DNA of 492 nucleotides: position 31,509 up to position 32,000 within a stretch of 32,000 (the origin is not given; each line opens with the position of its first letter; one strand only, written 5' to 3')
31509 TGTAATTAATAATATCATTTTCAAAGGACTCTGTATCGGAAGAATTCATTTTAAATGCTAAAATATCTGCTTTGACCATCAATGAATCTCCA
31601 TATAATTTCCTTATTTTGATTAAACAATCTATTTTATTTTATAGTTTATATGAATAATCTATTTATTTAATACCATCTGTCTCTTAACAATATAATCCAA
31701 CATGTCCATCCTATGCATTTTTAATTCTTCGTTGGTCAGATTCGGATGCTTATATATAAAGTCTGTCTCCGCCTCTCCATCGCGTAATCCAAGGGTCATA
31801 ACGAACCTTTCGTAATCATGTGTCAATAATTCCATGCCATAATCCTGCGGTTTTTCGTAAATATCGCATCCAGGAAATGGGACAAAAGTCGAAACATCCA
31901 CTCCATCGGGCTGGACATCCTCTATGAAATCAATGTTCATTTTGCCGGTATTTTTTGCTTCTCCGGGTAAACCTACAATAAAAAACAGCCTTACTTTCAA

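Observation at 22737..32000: Iterated module order in a 12-kb minus-strand operon, ending in a GT-C enzyme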

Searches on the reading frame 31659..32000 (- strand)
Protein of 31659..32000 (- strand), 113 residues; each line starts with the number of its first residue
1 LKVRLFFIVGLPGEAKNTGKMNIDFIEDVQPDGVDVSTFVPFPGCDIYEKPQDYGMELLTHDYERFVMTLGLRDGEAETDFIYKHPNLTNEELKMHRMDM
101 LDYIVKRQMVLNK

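Call 4: search_protein_families(library=pfam, proteins=[window:31659-32000:-], max_evalue=0.01)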
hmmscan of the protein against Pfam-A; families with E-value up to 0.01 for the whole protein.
window:31659-32000:- (113 aa): 0 families

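Call 15: search_protein_families(library=pfam, proteins=[window:31659-32000:-], max_evalue=10)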
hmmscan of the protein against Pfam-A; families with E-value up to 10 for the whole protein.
window:31659-32000:- (113 aa): 0 families
